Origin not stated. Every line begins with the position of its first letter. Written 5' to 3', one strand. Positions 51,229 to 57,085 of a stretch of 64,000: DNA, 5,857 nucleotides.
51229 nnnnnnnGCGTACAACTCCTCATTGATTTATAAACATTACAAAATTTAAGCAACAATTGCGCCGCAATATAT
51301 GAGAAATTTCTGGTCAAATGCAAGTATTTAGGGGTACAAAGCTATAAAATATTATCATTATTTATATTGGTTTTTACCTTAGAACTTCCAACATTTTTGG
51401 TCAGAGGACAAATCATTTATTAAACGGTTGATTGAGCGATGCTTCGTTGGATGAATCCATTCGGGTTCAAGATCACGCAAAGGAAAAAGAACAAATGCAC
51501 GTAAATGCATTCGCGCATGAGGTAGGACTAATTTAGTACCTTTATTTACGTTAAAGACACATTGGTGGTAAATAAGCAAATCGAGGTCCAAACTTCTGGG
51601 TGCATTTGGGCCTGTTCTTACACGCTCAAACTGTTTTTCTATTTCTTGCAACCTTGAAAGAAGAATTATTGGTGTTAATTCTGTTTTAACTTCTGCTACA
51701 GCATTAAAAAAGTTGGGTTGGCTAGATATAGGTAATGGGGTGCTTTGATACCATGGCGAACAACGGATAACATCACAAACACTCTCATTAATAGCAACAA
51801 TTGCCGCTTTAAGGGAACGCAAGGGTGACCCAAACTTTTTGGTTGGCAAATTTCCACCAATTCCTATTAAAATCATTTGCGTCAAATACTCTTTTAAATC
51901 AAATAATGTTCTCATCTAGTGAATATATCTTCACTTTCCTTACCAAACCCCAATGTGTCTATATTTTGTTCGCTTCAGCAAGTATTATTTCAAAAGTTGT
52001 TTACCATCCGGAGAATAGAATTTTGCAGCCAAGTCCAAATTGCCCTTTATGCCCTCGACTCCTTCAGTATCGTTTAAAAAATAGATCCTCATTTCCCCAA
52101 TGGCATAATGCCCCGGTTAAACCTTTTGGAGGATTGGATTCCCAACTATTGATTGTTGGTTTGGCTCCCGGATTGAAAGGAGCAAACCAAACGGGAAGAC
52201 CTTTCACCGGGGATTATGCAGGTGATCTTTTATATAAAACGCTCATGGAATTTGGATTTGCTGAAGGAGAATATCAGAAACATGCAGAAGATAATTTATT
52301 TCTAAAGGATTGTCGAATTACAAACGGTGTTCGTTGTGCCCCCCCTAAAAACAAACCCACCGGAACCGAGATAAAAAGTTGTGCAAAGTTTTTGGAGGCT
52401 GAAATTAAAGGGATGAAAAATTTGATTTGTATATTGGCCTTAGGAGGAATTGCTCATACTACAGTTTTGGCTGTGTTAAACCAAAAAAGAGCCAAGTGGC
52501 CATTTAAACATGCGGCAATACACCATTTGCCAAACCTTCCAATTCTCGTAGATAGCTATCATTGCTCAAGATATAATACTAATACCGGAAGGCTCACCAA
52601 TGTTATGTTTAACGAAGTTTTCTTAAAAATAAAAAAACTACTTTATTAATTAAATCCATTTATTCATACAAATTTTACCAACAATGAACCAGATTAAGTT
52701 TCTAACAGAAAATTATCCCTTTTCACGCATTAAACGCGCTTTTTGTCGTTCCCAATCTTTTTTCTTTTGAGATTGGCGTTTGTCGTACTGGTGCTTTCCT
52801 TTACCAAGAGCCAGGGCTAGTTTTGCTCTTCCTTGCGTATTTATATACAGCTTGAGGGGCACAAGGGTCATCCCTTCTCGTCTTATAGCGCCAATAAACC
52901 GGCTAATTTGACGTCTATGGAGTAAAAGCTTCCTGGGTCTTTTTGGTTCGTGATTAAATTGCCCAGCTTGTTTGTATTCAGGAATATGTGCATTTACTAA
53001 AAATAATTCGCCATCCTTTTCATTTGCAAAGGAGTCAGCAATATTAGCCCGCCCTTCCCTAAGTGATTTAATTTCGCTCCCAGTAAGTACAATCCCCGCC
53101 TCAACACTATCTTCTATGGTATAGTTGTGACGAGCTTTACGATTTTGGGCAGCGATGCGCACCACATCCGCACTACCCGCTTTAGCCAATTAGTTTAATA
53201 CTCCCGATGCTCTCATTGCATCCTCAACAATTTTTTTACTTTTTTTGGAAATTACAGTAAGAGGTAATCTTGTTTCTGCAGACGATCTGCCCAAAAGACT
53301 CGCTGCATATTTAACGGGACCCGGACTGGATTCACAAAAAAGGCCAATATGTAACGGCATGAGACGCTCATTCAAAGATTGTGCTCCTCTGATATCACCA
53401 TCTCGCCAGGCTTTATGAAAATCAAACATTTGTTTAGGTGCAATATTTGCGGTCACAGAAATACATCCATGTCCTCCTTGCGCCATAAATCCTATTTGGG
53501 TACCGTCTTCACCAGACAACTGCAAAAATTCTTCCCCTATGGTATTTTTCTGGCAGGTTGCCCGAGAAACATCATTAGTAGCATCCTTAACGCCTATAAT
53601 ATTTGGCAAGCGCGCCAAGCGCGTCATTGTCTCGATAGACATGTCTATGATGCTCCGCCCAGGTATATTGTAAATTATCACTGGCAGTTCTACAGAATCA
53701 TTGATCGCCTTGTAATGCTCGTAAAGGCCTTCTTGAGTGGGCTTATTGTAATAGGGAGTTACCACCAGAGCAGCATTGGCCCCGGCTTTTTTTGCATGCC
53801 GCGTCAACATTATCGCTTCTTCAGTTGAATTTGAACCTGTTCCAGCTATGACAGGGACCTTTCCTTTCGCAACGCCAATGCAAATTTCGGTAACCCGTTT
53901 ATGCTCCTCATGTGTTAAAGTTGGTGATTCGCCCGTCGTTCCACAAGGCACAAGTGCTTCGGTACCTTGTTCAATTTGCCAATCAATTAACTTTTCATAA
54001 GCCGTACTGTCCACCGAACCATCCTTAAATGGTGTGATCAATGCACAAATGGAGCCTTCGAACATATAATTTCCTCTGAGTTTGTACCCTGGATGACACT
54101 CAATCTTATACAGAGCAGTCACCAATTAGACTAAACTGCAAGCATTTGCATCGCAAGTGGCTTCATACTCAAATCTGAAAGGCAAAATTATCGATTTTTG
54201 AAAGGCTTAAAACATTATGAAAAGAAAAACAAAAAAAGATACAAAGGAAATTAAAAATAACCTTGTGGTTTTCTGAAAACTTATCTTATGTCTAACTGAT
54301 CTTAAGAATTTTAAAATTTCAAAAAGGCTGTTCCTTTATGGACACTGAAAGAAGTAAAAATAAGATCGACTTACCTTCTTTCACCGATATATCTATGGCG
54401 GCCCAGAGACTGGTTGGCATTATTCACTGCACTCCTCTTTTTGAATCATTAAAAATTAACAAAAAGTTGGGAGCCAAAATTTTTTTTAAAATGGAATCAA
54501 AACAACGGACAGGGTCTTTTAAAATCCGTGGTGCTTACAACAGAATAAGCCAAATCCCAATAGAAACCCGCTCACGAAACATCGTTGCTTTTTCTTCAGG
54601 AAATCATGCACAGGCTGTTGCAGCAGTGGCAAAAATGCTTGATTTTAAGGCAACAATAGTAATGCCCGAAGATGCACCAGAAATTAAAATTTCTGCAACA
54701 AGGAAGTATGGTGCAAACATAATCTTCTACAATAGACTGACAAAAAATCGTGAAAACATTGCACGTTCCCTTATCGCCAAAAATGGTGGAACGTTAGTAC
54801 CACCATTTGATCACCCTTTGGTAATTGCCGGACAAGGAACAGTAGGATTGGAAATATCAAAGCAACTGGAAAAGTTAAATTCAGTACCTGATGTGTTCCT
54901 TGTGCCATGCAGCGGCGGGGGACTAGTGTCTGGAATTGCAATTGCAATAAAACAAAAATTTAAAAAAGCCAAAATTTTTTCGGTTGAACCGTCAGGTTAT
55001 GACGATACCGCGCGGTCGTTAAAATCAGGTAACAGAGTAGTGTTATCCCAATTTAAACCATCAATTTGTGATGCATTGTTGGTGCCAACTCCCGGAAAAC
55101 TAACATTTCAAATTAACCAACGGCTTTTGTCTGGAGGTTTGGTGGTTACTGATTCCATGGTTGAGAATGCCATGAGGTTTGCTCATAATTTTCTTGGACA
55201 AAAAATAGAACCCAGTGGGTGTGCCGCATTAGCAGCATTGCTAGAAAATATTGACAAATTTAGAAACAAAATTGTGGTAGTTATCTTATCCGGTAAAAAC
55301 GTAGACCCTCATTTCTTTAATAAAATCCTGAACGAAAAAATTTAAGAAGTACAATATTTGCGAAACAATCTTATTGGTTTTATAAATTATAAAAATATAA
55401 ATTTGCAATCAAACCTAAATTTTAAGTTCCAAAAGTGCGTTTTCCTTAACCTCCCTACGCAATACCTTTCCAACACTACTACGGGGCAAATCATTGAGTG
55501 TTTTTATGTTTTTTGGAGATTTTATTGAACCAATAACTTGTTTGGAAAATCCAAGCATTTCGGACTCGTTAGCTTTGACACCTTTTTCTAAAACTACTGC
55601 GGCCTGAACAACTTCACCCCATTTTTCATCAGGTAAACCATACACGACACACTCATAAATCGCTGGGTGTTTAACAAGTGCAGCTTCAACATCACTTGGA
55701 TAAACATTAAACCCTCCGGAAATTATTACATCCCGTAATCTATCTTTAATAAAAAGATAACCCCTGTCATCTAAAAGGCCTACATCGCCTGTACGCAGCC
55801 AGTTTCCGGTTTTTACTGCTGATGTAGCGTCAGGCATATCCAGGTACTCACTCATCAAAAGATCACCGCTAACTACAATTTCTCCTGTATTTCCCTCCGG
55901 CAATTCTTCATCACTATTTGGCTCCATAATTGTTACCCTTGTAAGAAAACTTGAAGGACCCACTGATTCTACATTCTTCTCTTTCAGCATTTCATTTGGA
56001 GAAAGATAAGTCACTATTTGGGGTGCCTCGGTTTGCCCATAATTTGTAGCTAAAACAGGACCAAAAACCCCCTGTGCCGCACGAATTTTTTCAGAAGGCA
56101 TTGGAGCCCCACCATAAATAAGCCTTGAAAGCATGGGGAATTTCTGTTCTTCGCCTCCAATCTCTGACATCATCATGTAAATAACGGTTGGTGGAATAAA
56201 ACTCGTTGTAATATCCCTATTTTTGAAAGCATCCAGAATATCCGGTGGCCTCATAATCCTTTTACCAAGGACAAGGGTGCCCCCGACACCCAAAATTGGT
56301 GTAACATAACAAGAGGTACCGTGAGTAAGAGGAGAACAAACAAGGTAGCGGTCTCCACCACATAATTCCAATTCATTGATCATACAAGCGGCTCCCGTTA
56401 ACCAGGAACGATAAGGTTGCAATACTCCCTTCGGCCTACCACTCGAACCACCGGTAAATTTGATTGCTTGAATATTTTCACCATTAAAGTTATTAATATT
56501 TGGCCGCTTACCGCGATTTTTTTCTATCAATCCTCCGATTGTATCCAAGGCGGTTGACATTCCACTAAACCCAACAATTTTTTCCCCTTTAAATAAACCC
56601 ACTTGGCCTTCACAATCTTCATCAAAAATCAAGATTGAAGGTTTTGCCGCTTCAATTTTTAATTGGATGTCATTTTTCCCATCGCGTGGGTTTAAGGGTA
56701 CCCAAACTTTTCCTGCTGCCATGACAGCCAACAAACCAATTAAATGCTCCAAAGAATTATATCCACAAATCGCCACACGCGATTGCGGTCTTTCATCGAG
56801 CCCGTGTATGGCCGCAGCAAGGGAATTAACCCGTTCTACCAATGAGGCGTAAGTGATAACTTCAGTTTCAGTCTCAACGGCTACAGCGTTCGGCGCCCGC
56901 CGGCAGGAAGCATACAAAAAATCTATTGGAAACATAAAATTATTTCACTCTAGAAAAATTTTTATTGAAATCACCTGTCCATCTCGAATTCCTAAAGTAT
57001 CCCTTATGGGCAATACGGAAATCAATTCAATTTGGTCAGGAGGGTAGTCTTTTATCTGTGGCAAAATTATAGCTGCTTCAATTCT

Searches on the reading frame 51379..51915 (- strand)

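Call 25: search_protein_families(library=pfam, proteins=[window:51379-51915:-])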
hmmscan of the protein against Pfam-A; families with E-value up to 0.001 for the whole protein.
window:51379-51915:- (178 aa): 1 family
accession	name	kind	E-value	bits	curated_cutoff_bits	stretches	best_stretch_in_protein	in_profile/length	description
PF01288.25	HPPK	-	7.8e-32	110.5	25.7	1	17-151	2-116/116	7,8-dihydro-6-hydroxymethylpterin-pyrophosphokinase (HPPK)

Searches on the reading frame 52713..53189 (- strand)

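Call 25: search_protein_families(library=pfam, proteins=[window:52713-53189:-])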
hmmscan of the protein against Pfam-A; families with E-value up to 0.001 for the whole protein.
window:52713-53189:- (158 aa): 1 family
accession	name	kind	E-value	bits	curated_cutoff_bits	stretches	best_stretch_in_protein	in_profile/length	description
PF01668.23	SmpB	-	1.3e-58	197.5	27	1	14-155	2-142/143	SmpB protein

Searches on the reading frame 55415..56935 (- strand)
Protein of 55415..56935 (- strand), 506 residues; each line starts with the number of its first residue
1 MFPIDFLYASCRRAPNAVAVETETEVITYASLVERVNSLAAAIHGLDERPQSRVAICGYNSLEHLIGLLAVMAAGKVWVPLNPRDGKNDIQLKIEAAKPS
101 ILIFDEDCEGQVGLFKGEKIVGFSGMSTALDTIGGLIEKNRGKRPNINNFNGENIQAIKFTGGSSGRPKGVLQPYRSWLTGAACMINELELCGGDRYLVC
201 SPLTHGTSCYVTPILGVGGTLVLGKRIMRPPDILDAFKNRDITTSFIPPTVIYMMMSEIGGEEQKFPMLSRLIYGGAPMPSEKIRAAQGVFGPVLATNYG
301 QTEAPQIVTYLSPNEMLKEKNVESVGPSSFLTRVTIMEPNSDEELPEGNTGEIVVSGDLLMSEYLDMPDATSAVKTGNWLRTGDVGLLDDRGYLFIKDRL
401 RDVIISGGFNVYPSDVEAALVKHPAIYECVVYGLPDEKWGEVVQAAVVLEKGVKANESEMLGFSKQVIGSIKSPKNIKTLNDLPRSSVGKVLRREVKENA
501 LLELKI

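Call 25: search_protein_families(library=pfam, proteins=[window:55415-56935:-])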
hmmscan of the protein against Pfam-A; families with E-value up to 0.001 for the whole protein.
window:55415-56935:- (506 aa): 2 families
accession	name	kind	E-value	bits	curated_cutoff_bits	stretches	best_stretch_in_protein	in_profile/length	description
PF00501.34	AMP-binding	-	6.7e-60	203.3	29.9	1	9-365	3-384/384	AMP-binding enzyme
PF13193.12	AMP-binding_C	-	4.7e-17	63.1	24.5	1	416-490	2-76/76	AMP-binding enzyme C-terminal domain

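Call 42: search_protein_families(library=ncbifam, proteins=[window:55415-56935:-], max_evalue=0.00001)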
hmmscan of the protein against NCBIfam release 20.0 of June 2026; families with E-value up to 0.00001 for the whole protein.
window:55415-56935:- (506 aa): 103 families (the best 25 are shown)
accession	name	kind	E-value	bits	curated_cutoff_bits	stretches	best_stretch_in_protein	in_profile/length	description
NF004837.0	PRK06187.1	subfamily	6.7e-103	344.7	476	1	6-499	13-521/531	long-chain-fatty-acid--CoA ligase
NF006182.0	PRK08316.1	subfamily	3.3e-84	283.2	663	1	5-499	15-516/523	fatty acyl-CoA synthetase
NF004838.1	PRK06188.1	equivalog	2.7e-76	257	875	1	15-498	23-521/524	fatty-acid--CoA ligase FadD8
NF002966.0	PRK03640.1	equivalog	4.1e-76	256.5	556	1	8-499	9-479/483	o-succinylbenzoate--CoA ligase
NF005801.1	PRK07656.1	equivalog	2.6e-73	247.4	657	1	9-496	9-499/500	FadD3 family acyl-CoA ligase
NF005676.0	PRK07470.1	equivalog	4.1e-72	243.5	774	1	6-499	25-528/544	acyl-CoA synthetase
NF052269.1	Staph_lig_FadD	equivalog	1.8e-71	241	650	1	17-498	18-491/499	long-chain-fatty-acid--CoA ligase FadD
NF005307.0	PRK06839.1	equivalog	1.5e-69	235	748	1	14-496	15-489/496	o-succinylbenzoate--CoA ligase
TIGR01923.1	menE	equivalog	2.9e-67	227.4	330.15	1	28-496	1-442/442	o-succinylbenzoate--CoA ligase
NF006181.0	PRK08314.1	subfamily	5.6e-65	219.6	705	2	142-500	193-554/563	long-chain-fatty-acid--CoA ligase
NF004797.0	PRK06145.1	equivalog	1.1e-64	218.6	850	1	10-498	11-493/499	acyl-CoA synthetase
NF005702.0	PRK07514.1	subfamily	3.3e-64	217.1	558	1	8-498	10-498/506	malonyl-CoA synthase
NF006572.0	PRK09088.1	equivalog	5.3e-63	213.4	696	1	2-500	2-487/491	acyl-CoA synthetase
NF004114.0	PRK05605.1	equivalog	1.3e-62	211.9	766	1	139-500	207-569/575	long-chain-fatty-acid--CoA ligase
NF009071.0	PRK12406.1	subfamily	3.2e-61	207.3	701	1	152-499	152-501/510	acyl-CoA synthetase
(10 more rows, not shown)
